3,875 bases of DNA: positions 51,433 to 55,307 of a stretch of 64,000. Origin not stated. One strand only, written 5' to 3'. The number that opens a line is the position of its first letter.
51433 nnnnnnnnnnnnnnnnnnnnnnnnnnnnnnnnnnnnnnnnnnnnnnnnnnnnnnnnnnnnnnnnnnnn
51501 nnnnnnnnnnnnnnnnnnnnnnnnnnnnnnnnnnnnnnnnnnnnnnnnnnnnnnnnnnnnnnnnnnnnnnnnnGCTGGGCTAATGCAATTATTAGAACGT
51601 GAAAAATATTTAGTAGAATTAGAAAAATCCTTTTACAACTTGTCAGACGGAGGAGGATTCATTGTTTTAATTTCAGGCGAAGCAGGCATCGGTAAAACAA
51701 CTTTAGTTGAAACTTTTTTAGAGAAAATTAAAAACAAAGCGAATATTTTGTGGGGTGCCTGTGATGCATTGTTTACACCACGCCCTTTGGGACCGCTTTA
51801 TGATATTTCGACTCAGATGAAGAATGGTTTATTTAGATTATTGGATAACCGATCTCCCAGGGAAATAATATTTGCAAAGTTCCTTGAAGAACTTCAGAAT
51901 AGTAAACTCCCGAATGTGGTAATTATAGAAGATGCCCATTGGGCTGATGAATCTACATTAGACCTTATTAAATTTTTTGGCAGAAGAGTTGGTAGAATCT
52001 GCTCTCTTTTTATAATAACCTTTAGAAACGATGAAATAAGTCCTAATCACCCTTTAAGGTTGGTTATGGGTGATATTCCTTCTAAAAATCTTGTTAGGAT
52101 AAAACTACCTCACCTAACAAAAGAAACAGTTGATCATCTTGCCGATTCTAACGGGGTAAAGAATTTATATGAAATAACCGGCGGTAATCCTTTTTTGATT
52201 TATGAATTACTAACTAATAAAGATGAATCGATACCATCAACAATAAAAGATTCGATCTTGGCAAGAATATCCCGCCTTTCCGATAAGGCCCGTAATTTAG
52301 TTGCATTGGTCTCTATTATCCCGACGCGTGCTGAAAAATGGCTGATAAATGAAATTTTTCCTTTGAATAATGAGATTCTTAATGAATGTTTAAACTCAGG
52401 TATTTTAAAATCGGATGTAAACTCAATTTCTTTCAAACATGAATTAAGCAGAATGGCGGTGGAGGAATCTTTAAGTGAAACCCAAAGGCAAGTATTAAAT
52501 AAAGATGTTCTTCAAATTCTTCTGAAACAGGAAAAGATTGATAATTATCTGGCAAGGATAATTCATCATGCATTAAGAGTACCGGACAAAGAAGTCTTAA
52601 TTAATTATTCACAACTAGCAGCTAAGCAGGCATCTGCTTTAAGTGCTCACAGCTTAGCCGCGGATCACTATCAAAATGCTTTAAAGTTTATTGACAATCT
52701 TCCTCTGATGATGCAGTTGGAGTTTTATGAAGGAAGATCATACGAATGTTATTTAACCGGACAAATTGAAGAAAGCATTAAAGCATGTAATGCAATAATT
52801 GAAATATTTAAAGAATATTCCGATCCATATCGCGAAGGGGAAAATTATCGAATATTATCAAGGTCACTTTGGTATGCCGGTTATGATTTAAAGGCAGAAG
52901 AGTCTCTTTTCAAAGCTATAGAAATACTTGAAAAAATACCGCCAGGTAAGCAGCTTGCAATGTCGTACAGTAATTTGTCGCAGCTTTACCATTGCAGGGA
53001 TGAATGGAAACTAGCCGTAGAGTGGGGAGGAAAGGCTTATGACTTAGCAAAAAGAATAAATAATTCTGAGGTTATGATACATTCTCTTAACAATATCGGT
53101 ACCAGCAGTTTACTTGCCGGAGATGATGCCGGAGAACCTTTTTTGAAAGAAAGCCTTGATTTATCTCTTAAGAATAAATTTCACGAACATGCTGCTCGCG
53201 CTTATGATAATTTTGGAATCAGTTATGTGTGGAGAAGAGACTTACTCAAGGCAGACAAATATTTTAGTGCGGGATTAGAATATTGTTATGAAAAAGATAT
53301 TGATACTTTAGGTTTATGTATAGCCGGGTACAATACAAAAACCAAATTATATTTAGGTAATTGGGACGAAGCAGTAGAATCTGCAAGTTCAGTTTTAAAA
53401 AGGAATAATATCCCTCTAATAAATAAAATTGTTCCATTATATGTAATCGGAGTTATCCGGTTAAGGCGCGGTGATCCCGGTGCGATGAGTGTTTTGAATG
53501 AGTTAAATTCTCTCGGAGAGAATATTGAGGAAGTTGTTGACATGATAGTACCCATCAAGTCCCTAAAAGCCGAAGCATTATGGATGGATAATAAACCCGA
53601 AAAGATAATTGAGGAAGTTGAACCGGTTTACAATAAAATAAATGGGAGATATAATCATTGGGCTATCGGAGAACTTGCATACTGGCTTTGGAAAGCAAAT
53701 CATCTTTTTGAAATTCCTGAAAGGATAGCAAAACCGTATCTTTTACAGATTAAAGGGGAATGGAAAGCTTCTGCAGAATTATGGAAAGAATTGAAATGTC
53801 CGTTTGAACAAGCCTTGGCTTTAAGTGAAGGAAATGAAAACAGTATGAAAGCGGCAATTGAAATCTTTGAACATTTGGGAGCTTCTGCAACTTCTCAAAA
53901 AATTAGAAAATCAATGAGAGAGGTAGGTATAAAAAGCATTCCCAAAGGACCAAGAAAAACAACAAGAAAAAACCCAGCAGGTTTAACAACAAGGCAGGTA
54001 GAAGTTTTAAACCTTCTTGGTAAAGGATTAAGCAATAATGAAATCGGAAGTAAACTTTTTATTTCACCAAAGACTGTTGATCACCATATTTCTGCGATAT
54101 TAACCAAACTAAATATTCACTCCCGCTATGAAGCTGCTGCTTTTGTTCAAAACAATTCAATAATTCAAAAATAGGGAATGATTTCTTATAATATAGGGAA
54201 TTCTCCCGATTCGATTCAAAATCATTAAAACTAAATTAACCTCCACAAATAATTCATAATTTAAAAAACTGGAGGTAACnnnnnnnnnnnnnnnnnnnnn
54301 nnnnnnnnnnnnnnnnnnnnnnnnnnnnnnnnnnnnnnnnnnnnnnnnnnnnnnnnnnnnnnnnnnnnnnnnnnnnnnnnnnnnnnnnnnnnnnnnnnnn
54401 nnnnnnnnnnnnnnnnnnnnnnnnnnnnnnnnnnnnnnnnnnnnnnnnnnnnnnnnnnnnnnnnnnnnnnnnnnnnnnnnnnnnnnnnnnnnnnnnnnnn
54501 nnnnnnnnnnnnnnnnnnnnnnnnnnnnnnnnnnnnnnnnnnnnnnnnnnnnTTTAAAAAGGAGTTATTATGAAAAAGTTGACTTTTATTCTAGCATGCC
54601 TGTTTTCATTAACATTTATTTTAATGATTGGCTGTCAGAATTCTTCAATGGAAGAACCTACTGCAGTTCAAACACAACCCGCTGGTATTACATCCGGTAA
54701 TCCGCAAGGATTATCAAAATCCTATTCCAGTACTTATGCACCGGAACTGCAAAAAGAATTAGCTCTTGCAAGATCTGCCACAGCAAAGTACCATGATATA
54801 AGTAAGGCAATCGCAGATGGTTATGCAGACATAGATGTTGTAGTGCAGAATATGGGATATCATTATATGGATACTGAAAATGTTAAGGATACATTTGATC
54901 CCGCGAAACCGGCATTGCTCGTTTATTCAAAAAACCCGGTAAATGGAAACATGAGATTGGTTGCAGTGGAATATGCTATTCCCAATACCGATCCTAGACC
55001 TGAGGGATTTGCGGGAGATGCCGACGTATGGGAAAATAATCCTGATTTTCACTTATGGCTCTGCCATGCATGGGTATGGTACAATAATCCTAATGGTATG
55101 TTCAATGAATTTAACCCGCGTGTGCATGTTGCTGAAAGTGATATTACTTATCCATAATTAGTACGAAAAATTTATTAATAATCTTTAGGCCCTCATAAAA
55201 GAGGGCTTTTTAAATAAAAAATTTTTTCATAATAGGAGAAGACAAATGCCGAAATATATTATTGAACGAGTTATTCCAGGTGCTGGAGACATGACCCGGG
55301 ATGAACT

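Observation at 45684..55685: Repeat-bounded island: DUF4242 small proteins bracketing a tandem array of STAND-type ATPase-TPR-LuxR regulators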

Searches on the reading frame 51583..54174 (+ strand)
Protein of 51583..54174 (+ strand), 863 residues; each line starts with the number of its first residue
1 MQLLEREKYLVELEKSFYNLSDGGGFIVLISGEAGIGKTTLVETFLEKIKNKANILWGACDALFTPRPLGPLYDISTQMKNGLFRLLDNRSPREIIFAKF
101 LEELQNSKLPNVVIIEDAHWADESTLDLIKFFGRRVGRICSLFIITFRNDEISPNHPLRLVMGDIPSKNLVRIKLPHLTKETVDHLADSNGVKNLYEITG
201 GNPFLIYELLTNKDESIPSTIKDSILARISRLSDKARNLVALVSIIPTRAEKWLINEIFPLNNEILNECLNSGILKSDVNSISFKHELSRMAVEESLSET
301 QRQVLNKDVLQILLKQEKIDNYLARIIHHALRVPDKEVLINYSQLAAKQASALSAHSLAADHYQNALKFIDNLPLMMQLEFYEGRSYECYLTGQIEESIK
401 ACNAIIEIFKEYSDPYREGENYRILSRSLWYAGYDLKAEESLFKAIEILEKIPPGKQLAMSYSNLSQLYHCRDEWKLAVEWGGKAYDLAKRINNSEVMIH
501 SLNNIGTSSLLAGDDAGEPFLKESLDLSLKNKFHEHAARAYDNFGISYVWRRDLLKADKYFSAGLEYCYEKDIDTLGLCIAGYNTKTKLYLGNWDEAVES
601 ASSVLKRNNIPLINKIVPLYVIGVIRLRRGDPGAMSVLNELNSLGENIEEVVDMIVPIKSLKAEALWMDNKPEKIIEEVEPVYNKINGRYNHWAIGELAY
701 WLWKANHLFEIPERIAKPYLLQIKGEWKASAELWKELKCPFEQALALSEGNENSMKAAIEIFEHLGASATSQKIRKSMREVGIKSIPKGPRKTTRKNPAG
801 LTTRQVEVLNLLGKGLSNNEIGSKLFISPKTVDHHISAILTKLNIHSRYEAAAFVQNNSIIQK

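Call 5: search_protein_families(library=pfam, proteins=[window:51583-54174:+], max_evalue=0.01)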
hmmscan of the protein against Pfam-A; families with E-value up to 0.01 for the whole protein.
window:51583-54174:+ (863 aa): 9 families
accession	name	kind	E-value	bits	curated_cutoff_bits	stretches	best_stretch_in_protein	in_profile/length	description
PF00196.25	GerE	-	1.7e-18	66.4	23.5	1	801-854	3-56/57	Bacterial regulatory proteins, luxR family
PF13191.12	AAA_16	-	1.2e-17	65.3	32.6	1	2-145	1-167/167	AAA ATPase domain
PF13424.12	TPR_12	-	1.9e-12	47.6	30.1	1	437-490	21-76/77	Tetratricopeptide repeat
PF13401.12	AAA_22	-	6.7e-08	33.4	27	1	27-130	7-105/130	AAA domain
PF05729.18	NACHT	-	0.0037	17.6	26.7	1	28-52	3-27/167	NACHT domain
PF01637.24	ATPase_2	-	0.0037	17.5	33.2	0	5-52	3-47/225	ATPase domain predominantly from Archaea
PF08281.18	Sigma70_r4_2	-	0.0037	17.3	25.7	0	801-843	11-54/54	Sigma-70, region 4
PF20720.3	nSTAND3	-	0.0083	16.3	27.2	0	27-52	19-44/155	Novel STAND NTPase 3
PF03266.21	NTPase_1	-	0.0094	16.3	23.9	0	28-53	2-27/168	NTPase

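Call 48: search_protein_families(library=padloc, proteins=[window:51583-54174:+], max_evalue=0.001)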
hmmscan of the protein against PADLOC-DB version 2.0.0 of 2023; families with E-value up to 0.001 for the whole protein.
window:51583-54174:+ (863 aa): 3 families
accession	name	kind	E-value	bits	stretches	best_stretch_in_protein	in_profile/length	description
PDLC01851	CARF3--CARF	-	4e-07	27.7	1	801-861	210-267/279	-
PDLC01855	CARF3--CARF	-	5.8e-06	24.2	1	791-843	208-260/288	-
PDLC05029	PDC-S49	-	0.00066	16.5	1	7-52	5-50/619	-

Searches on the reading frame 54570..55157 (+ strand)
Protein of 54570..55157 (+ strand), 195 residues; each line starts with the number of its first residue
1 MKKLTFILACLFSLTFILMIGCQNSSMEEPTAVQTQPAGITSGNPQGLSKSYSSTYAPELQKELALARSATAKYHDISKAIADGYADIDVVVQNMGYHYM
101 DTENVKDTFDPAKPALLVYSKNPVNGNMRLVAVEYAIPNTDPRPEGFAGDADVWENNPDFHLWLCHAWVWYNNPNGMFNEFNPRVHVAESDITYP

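Call 5: search_protein_families(library=pfam, proteins=[window:54570-55157:+], max_evalue=0.01)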
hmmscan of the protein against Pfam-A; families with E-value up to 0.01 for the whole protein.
window:54570-55157:+ (195 aa): 0 families

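Call 6: search_protein_families(library=ncbifam, proteins=[window:54570-55157:+], max_evalue=0.01)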
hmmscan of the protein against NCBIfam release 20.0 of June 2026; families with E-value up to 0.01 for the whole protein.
window:54570-55157:+ (195 aa): 0 families

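Call 32: search_solved_structures(query=window:54570-55154:+, max_evalue=1)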
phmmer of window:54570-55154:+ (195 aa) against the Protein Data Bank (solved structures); distinct sequences matched with E-value up to 1: 0.

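Call 33: search_protein_families(library=pfam, proteins=[window:54570-55154:+], max_evalue=1)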
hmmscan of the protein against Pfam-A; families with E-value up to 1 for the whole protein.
window:54570-55154:+ (195 aa): 0 families

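Call 34: find_homologous_proteins(query=window:54570-55154:+, max_evalue=0.001)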
Query window:54570-55154:+ (195 aa): 834 proteins with E <= 0.001 among 880 candidates; the best 120 are listed.
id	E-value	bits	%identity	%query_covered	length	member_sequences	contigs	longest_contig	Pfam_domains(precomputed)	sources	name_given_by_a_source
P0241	3.3e-127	440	97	100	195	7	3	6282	-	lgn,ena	-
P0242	5.9e-109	380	83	100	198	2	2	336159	-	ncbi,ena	-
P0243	2.6e-106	371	81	100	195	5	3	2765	-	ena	-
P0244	6.1e-105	367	84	100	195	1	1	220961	-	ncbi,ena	-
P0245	2.5e-103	362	82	100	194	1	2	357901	-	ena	-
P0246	5.2e-103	361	79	100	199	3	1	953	-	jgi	jgi:hypothetical protein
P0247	1.3e-102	359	82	100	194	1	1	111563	-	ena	-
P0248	1.0e-101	356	81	100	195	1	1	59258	-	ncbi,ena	-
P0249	5.6e-101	354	78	100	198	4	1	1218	-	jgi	jgi:hypothetical protein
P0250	6.4e-101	354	77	100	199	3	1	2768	-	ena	-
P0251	9.9e-101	353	80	100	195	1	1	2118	-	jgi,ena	-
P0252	2.0e-100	352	82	100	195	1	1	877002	-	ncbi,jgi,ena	-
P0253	1.2e-77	278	68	99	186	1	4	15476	-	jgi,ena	-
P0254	5.5e-75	269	61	100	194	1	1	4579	-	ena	-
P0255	5.7e-75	269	61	100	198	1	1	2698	-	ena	-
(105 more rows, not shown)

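Call 48: search_protein_families(library=padloc, proteins=[window:54570-55157:+], max_evalue=0.001)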
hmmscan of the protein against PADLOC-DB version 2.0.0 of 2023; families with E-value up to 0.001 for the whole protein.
window:54570-55157:+ (195 aa): 0 families

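Call 52: predict_structure(alignment_id=A2)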
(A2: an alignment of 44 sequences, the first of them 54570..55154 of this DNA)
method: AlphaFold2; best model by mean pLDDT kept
length: 195 residues; sequences in the alignment: 44
mean_pLDDT: 81.9   pTM: 0.70
mean pLDDT of the five models: 81.9, 81.1, 80.2, 79.7, 78.1
residues with pLDDT >= 90: 122; 70-90: 28; 50-70: 17; < 50: 28
segments of 3 or more residues with pLDDT < 50: 21-47
pLDDT, mean of each block of 10 residues (from residue 1): 69 67 37 32 42 71 96 98 98 98 95 98 92 96 87 89 96 94 95 93
secondary structure, 60 per line:
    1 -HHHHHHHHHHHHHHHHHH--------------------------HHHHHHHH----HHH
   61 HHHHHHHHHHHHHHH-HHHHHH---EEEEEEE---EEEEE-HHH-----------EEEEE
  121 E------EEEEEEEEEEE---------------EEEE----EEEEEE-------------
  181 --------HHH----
elements in order: H2-19 H46-53 H58-75 H77-82 E86-92 E96-100 E116-121 E128-138 E154-157 E162-167

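Call 56: fold_search(model_id=the predicted structure, library=pdb)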
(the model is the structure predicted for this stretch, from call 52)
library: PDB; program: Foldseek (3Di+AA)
matches with E <= 10: 192; with E <= 0.001: 0
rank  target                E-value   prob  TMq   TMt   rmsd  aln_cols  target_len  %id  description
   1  7ui9_a                6.3e-01  0.06  0.15  0.09  11.4       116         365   11  Core Mediator-PICearly (Copy A) (released 2023-02-15)
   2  8s3m_A                1.5e+00  0.01  0.14  0.10  21.2       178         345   13  LysTt72, a lytic endopeptidase from Thermus thermophilus MAT72 phage vB_Tt72 (released 2025-03-05)
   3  5m30_F                1.6e+00  0.04  0.15  0.21   9.0        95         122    6  Structure of TssK from T6SS EAEC in complex with nanobody nb18 (released 2017-06-21)
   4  5hiy_B                1.8e+00  0.04  0.13  0.23   9.8        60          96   12  Crystal structure of PEDV NSP9 Mutant-C59A (released 2017-01-25)
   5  6b1u_C                1.8e+00  0.04  0.15  0.08  18.5       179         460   13  Structure of full-length human AMPK (a2b1g1) in complex with a small molecule activator SC4 (released 2018-04-25)
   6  4cff_A                2.0e+00  0.04  0.13  0.07  14.9       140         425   15  Structure of full length human AMPK in complex with a small molecule activator, a thienopyridone derivative (A-769662) (released 2013-12-25)
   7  7zfb_M                2.4e+00  0.03  0.16  0.22  10.8       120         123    9  SARS-CoV-2 Omicron RBD in complex with nanobody C1, Omi-18 and Omi-31 Fabs (released 2022-06-01)
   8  9ws0_A                2.4e+00  0.01  0.13  0.12   9.8       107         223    9  Crystal structure of cZ22-Fab in complex with left-handed d(CG)6 DNA (released 2026-02-18)
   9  9pxu_C                2.6e+00  0.03  0.15  0.21   8.6        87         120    9  Inactive-state naloxone-mu opioid receptor nanobody6 complex (released 2025-11-12)
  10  4cfe_A                2.7e+00  0.04  0.12  0.07  15.9       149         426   13  Structure of full length human AMPK in complex with a small molecule activator, a benzimidazole derivative (991) (released 2013-12-25)
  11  7oap_AAA              2.7e+00  0.02  0.16  0.22  11.5       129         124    7  Nanobody H3 AND C1 bound to RBD (released 2021-08-11)
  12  9cyd                  2.7e+00  0.01  0.09  0.07   9.7        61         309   15  SARS-CoV-2 PLpro in complex with inhibitor WEHI-P4 (released 2025-04-09)
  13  3gic_B                2.9e+00  0.04  0.15  0.12   8.0        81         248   12  Structure of thrombin mutant delta(146-149e) in the free form (released 2009-06-02)
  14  6mn8                  2.9e+00  0.04  0.11  0.06   8.5        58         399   14  Crystal Structure of Prolyl-tRNA Synthetase from Onchocerca volvulus with bound Halofuginone and nucleotide (released 2018-10-17)
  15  10ey_F                2.9e+00  0.01  0.14  0.18   9.8       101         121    9  SK5B-Matured in complex with GluN1-GluN2B, full refinement (released 2026-03-25)
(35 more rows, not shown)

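Call 80: fold_search(model_id=the predicted structure, library=viral)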
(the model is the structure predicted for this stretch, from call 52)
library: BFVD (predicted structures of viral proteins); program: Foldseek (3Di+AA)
matches with E <= 10: 60; with E <= 0.001: 0
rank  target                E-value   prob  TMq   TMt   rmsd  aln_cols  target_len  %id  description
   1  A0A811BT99            2.8e-01  0.03  0.11  0.10  37.6       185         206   12  Uncharacterized protein [Pandoravirus japonicus]
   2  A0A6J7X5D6            7.6e-01  0.04  0.12  0.06  16.5        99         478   10  Uncharacterized protein [uncultured Caudovirales phage]
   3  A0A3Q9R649            9.2e-01  0.07  0.19  0.17  14.2       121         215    7  (no name in the UniProt tables at hand)
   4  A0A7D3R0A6            1.6e+00  0.04  0.16  0.19  12.1       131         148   14  Uncharacterized protein [Fadolivirus FV1/VV64]
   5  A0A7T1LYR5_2          1.6e+00  0.03  0.16  0.04  20.7       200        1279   12  Polyprotein [Shenzhen toga-like virus]
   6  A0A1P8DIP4            1.7e+00  0.04  0.15  0.11  18.5       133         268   13  (no name in the UniProt tables at hand)
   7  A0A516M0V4            1.7e+00  0.02  0.13  0.15  12.5       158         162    8  (no name in the UniProt tables at hand)
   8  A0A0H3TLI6            1.7e+00  0.01  0.10  0.09  15.5        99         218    7  (no name in the UniProt tables at hand)
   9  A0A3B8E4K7            2.2e+00  0.10  0.14  0.36   5.4        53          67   11  Uncharacterized protein [Citrobacter phage Maroon]
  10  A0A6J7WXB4            2.2e+00  0.03  0.19  0.06  19.9       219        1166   10  Peptidase M23 [uncultured Caudovirales phage]
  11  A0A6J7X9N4            2.2e+00  0.02  0.15  0.04   9.5        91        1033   15  Uncharacterized protein [uncultured Caudovirales phage]
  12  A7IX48                2.4e+00  0.07  0.15  0.26   5.4        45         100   18  Uncharacterized protein b523R [Paramecium bursaria Chlorella virus NY2A]
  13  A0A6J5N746            2.4e+00  0.01  0.13  0.10  20.1       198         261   10  Uncharacterized protein [uncultured Caudovirales phage]
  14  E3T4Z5                2.5e+00  0.03  0.18  0.13  19.9       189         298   12  Uncharacterized protein [Cafeteria roenbergensis virus (strain BV-PW1)]
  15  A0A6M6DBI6            2.7e+00  0.04  0.16  0.14   8.4        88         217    7  (no name in the UniProt tables at hand)
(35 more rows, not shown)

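Call 84: search_protein_representatives(alignment_id=A2)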
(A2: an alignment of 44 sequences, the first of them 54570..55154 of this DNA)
Query: 44 sequences, 187 profile positions. Proteins with E-value up to 0.001 (for the whole library): 3513; up to 1e-10: 1644; up to 1e-30: 122. The best 150 are listed.
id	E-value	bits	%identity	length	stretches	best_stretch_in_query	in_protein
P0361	1.1e-108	377.4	-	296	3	56-185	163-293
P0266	1.0e-79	282.9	-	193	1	1-187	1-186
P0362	2.5e-77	275.1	-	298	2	60-184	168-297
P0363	1.2e-73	263.1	-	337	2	58-185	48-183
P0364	5.1e-72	257.8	-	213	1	6-186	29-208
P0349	1.0e-67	243.8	-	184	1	1-185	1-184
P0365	3.4e-65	235.5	-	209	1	10-186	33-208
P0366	1.5e-63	230.2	-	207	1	10-186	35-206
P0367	1.5e-63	230.2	-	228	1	8-186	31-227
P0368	1.2e-62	227.2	-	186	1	1-185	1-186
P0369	4.6e-62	225.3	-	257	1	10-186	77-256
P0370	9.2e-61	221.1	-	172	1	9-185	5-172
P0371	1.2e-57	211.0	-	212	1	8-186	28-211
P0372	3.5e-57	209.4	-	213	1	52-186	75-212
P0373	4.6e-57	209.1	-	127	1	65-187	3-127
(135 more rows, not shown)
